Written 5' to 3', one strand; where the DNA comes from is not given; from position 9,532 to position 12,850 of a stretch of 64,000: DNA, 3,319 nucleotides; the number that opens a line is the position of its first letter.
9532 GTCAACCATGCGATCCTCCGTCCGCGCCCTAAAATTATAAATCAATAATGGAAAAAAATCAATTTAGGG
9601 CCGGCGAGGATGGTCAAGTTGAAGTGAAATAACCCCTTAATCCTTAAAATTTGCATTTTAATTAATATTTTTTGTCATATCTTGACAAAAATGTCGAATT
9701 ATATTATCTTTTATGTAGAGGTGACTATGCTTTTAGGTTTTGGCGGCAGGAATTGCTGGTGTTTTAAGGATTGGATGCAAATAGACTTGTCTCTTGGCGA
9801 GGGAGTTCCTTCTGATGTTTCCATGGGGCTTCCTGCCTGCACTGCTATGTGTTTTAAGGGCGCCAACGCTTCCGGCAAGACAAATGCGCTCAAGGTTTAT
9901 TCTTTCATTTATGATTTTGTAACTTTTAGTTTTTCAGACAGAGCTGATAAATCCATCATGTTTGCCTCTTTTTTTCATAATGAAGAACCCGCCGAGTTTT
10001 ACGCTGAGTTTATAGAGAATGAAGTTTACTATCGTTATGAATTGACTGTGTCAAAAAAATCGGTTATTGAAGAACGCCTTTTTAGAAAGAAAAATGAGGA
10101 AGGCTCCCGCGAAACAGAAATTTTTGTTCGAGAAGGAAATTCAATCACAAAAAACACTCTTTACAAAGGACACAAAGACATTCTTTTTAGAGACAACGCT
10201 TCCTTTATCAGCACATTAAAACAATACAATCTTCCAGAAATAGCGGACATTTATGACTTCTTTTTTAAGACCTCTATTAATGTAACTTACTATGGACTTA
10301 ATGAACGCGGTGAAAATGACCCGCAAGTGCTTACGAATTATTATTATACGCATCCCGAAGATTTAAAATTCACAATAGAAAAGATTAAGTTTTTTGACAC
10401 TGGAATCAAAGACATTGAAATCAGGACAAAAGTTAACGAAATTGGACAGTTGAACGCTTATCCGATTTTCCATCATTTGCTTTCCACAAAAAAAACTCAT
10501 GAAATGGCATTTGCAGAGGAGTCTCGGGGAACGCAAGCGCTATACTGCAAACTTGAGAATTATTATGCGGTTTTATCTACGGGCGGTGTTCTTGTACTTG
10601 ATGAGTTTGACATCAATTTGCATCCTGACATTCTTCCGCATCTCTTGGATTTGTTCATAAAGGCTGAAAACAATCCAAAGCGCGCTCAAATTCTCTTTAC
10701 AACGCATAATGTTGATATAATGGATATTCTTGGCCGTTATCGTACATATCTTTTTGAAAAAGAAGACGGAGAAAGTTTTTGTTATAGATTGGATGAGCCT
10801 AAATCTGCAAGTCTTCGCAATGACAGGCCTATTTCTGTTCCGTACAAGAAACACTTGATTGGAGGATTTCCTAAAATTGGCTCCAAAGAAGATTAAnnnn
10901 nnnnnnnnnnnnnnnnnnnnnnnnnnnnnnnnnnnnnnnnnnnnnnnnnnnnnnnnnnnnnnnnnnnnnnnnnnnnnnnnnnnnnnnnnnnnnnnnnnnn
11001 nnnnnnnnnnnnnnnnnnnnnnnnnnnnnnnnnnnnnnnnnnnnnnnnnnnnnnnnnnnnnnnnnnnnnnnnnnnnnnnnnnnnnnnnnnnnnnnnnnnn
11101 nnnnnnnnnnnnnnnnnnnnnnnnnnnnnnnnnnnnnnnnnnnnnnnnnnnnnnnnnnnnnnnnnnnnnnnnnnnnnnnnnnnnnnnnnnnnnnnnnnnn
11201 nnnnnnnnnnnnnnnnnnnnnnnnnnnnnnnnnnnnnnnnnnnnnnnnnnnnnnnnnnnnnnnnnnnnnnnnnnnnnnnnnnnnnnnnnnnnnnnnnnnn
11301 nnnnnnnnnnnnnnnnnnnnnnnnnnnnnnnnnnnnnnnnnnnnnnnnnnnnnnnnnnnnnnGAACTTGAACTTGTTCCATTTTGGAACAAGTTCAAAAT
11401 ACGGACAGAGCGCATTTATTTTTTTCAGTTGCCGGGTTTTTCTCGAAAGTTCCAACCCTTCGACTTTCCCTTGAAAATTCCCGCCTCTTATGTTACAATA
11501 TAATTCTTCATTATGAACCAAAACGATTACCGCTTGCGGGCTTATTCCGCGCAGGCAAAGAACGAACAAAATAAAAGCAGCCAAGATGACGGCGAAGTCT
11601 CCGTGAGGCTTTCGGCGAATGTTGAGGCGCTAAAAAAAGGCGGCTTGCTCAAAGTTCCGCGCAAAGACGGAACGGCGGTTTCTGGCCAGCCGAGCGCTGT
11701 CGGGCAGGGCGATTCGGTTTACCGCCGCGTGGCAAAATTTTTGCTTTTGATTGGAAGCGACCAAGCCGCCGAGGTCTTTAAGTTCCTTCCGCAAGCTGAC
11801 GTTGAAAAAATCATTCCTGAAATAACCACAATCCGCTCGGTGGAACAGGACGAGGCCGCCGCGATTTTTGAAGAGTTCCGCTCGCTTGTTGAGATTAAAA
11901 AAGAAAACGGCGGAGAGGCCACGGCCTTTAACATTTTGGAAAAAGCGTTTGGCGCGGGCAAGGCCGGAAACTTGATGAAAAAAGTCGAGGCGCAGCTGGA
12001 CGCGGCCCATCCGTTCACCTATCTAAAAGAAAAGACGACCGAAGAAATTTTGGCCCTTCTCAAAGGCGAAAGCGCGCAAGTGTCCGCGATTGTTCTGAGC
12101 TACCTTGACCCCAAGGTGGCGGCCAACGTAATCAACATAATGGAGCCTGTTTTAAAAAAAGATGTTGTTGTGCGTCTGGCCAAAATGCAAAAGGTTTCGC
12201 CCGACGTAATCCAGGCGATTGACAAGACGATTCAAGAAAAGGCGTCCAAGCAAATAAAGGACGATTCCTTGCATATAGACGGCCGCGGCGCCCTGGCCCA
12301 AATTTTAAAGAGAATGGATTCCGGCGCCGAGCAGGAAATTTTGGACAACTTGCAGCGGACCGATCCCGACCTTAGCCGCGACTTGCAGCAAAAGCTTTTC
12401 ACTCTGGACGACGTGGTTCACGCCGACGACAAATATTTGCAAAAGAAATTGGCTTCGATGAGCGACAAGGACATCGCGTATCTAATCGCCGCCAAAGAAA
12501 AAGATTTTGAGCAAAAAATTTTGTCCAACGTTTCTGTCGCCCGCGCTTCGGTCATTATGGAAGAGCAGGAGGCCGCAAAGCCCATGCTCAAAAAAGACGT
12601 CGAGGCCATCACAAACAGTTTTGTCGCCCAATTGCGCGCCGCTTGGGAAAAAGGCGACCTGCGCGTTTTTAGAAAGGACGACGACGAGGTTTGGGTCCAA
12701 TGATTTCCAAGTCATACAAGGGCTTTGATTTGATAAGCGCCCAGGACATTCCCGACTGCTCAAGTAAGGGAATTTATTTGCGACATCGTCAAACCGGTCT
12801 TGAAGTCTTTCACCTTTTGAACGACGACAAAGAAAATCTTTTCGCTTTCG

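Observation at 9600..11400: AT-rich two-gene island: ABC-like AAA ATPase coupled to an unknown 160-aa partner, a candidate undescribed defence/abortive-infection module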

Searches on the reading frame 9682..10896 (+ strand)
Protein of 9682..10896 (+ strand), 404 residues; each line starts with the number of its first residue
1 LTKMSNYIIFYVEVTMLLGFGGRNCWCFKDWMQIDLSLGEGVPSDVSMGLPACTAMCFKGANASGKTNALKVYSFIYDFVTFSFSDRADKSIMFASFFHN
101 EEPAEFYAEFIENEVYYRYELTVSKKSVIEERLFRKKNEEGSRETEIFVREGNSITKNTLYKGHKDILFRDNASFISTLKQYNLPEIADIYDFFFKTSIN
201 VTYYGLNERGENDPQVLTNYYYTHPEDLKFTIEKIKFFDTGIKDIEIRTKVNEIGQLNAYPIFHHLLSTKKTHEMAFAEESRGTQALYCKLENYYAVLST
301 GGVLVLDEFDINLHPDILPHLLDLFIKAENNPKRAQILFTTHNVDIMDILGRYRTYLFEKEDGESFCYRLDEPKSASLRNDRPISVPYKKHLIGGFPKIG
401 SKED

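Call 3: search_protein_families(library=pfam, proteins=[window:9682-10896:+], max_evalue=1)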
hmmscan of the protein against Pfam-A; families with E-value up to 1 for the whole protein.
window:9682-10896:+ (404 aa): 2 families
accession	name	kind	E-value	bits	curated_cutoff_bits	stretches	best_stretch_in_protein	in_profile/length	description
PF13304.12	AAA_21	-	3.2e-32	113.2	27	1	57-348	3-304/304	AAA domain, putative AbiEii toxin, Type IV TA system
PF13175.12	AAA_15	-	8.3e-06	26.1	32.1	1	303-346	331-373/374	AAA ATPase domain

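Call 4: search_protein_families(library=padloc, proteins=[window:9682-10896:+], max_evalue=1)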
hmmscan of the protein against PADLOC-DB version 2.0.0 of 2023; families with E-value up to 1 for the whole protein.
window:9682-10896:+ (404 aa): 48 families (the best 25 are shown)
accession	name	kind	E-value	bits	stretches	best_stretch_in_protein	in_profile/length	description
PDLC02335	AbiLi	-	3.5e-58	195.2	1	9-402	42-290/326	AbiLi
PDLC02980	AriA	-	2.6e-29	101.1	1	58-348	4-304/304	-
PDLC04176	HEC-01A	-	2.1e-12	45.1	1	56-365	26-339/371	-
PDLC04175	HEC-01A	-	8e-12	42.9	1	60-397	32-362/363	-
PDLC04180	HEC-01A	-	9.7e-10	36.2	2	59-154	28-138/382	-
PDLC04177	HEC-01A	-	6.3e-09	33.3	1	302-376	298-371/393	-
PDLC04391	PDC-M07A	-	1.2e-08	32.4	1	300-352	303-354/412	-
PDLC04608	PDC-M38A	-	1.5e-08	32.7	1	60-358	32-326/367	-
PDLC00274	PtuA1|PtuA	-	5.4e-08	30.5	2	261-343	270-345/438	AAA ATPase domain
PDLC04182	HEC-01A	-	8.1e-08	29.6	2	205-363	218-368/406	-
PDLC02914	ATPase-Toprim_I-B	-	1.1e-07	29.4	1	296-364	198-265/443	-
PDLC04392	PDC-M07A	-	3.2e-07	27.7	2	299-351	304-355/432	-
PDLC02915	ATPase-Toprim_I-B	-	6.3e-07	26.5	2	303-348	258-300/623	-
PDLC04144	HEC-01B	-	6.7e-07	26.7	2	56-140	26-106/395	-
PDLC04178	HEC-01A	-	7.1e-07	26.6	1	60-380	35-366/399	-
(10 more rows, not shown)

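Call 5: search_protein_families(library=ncbifam, proteins=[window:9682-10896:+], max_evalue=1)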
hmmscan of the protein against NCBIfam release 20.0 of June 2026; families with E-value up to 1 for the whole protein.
window:9682-10896:+ (404 aa): 3 families
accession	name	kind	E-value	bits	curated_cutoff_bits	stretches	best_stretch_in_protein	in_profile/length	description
NF047739.1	antiphage_MADS3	equivalog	0.022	13.9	420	0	58-82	26-50/427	methylation-associated defense system AAA family ATPase MAD3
NF010864.0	PRK14271.1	equivalog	0.027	13.5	561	1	39-81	33-75/276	phosphate ABC transporter ATP-binding protein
TIGR02673.1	FtsE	equivalog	0.16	11.6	264.85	1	296-350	151-203/214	cell division ATP-binding protein FtsE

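Call 6: search_protein_families(library=phrogs, proteins=[window:9682-10896:+], max_evalue=1)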
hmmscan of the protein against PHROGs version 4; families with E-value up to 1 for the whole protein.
window:9682-10896:+ (404 aa): 6 families
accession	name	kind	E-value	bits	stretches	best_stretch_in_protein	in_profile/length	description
phrog_5836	-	unknown function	2.6e-62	212.1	1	15-399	4-404/1071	-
phrog_3940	-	unknown function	4.3e-09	36.7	1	56-350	28-302/537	-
phrog_8323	-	unknown function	0.00012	21.8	1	57-343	75-361/623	-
phrog_27874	-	unknown function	0.0058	17.6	1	351-381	9-39/75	-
phrog_4747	-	unknown function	0.013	15.5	0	60-110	29-75/610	-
phrog_36397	-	unknown function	0.15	12.8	1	191-260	34-105/196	-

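Call 70: search_solved_structures(query=window:9727-10893:+, max_evalue=0.01)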
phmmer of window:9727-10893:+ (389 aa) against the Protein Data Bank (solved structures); distinct sequences matched with E-value up to 0.01: 0.

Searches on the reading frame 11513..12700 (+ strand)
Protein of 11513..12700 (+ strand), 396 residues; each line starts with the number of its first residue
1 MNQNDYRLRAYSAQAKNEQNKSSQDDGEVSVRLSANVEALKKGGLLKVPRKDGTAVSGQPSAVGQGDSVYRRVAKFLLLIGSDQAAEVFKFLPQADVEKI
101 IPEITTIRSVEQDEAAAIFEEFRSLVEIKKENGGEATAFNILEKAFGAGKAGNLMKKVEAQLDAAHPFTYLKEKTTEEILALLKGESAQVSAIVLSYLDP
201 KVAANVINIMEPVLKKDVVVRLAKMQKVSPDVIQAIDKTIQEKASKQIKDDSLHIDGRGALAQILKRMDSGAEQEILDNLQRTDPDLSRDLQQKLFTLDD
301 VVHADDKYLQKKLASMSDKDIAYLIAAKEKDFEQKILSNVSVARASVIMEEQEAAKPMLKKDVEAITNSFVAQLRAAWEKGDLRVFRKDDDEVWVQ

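Call 73: find_related_loci(query=window:11513-12700:+, collection=metagenome_contigs, flank=5000)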
Query window:11513-12700:+ (396 aa) in metagenome_contigs; peptide patterns used: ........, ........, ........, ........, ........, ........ (x = any residue, [..] = any of these).
224 stretches matched a pattern; 21 encode a relative of the query (tblastn E <= 1e-3); 21 distinct loci.
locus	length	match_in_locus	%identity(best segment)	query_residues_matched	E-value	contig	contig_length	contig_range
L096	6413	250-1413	84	1-396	0e+0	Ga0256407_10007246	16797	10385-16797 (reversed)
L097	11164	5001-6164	84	1-396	0e+0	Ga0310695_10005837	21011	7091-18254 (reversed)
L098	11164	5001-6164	83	1-396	0e+0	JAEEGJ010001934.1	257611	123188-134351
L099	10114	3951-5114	83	1-396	0e+0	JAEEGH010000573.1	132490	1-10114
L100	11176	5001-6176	81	1-396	0e+0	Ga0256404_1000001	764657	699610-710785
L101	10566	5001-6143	81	1-396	0e+0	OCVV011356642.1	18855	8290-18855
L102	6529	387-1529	82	1-396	0e+0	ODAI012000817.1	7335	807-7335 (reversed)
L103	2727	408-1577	81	1-396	0e+0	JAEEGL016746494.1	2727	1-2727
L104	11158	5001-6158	43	5-395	1e-90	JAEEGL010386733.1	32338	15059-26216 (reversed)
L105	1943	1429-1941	78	1-182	1e-87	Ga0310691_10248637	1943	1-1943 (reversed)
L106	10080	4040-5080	23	59-395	3e-24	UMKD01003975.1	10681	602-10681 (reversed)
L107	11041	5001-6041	23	59-395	4e-24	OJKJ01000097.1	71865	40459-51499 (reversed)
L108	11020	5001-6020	22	44-395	2e-23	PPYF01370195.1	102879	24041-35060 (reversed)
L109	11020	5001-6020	22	44-395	2e-23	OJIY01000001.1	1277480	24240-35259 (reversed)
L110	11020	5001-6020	22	44-395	2e-23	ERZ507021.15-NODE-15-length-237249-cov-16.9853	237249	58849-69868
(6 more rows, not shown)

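Call 102: search_protein_families(library=pfam, proteins=[L098:3403-4548:-, L098:2472-3320:-], max_evalue=0.001)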
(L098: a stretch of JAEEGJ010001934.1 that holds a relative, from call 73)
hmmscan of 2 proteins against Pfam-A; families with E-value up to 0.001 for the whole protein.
L098:3403-4548:- (381 aa): 1 family
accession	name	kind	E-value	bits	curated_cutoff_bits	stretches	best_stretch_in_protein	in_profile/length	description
PF04338.18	DUF481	-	0.00063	20.3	21.1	0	248-343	96-184/210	Protein of unknown function, DUF481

L098:2472-3320:- (282 aa): 0 families
